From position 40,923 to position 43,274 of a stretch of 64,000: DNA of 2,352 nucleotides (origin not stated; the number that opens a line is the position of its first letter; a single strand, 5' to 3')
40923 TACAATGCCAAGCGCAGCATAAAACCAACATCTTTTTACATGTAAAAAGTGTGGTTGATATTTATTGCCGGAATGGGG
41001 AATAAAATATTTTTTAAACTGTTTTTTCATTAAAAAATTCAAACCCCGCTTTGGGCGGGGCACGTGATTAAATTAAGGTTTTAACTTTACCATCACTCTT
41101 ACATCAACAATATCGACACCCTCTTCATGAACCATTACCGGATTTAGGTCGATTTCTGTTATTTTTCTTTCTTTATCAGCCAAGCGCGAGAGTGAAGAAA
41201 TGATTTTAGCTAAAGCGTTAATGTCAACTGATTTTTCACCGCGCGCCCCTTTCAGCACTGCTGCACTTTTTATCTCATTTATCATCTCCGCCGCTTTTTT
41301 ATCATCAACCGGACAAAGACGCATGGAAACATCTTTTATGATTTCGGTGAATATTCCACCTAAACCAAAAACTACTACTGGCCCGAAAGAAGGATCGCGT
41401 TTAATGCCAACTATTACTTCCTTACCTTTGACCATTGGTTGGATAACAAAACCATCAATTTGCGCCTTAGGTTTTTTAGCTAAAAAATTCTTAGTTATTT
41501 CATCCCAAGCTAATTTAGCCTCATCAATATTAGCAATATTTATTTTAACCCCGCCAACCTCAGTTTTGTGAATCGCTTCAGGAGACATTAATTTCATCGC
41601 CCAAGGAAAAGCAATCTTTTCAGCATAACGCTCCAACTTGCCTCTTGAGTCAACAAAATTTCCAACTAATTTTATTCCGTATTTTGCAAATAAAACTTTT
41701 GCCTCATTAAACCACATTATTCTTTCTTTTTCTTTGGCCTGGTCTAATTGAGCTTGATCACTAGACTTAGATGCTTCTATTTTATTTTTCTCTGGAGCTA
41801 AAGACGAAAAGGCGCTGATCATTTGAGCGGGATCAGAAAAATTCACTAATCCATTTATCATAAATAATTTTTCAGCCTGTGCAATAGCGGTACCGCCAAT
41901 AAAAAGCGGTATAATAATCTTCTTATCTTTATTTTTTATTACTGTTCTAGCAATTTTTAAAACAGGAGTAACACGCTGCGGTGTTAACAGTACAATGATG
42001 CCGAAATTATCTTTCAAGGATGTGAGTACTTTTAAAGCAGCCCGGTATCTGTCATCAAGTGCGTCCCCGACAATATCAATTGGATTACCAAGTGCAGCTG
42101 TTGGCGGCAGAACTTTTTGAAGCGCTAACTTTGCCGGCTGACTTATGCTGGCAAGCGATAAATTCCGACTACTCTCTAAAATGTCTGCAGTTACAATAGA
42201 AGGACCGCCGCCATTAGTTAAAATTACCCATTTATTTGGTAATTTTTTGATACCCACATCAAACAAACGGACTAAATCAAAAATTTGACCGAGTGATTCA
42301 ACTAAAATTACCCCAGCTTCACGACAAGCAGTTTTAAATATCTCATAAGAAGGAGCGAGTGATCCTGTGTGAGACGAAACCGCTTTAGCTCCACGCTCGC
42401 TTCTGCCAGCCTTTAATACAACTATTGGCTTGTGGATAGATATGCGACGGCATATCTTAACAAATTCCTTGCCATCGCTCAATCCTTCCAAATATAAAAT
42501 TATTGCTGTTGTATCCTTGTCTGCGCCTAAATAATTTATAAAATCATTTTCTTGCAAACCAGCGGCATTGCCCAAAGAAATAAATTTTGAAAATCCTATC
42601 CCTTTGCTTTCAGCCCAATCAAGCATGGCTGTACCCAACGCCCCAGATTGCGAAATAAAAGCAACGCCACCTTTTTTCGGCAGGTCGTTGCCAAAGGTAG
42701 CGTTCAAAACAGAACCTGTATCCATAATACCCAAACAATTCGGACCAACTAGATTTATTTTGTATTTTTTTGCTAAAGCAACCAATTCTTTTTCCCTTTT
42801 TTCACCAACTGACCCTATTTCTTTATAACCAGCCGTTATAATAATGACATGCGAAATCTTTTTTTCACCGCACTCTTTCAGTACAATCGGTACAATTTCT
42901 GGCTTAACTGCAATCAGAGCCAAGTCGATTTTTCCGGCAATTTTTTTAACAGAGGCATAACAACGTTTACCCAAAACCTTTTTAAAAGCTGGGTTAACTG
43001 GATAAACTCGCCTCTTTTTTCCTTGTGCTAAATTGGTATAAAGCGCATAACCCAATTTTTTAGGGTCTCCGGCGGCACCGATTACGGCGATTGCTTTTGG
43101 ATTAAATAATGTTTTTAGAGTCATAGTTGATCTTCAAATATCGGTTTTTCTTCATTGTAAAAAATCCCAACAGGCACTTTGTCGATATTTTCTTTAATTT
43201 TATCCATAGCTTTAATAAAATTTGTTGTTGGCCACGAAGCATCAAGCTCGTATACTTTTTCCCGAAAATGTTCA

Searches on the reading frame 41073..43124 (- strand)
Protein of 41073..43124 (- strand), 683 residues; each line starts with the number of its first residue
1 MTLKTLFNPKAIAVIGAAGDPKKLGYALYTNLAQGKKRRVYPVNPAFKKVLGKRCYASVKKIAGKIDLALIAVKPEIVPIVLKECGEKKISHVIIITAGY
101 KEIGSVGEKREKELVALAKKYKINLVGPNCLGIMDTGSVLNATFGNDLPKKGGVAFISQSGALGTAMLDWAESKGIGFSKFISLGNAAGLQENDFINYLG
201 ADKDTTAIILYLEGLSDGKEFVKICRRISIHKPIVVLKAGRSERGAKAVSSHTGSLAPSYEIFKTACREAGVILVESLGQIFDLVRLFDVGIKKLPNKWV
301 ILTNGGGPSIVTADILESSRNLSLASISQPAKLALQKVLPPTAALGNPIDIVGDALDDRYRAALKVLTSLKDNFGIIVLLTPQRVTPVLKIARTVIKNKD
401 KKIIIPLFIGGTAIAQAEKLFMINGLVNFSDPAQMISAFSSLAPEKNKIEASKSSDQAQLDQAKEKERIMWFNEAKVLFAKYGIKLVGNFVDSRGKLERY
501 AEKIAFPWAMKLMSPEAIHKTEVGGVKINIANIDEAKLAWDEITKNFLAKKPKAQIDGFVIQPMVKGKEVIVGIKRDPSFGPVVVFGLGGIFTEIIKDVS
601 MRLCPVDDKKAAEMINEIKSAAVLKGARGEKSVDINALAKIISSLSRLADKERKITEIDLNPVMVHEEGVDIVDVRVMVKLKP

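Call 42: search_protein_families(library=pfam, proteins=[window:41073-43124:-], max_evalue=0.00001)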
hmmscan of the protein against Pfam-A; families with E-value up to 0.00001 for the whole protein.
window:41073-43124:- (683 aa): 4 families
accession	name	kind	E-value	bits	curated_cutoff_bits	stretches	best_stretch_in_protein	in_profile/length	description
PF13549.11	ATP-grasp_5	-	6.2e-67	225.6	27.6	1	464-679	4-221/221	ATP-grasp domain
PF13607.11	Succ_CoA_lig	-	6.1e-54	182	27.4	1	151-288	1-138/138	Succinyl-CoA ligase like flavodoxin domain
PF13380.12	CoA_binding_2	-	3.5e-25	89.1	22.8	1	10-134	1-114/116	CoA binding domain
PF02629.25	CoA_binding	-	2.5e-09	38.2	22.3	1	9-99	3-97/97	CoA binding domain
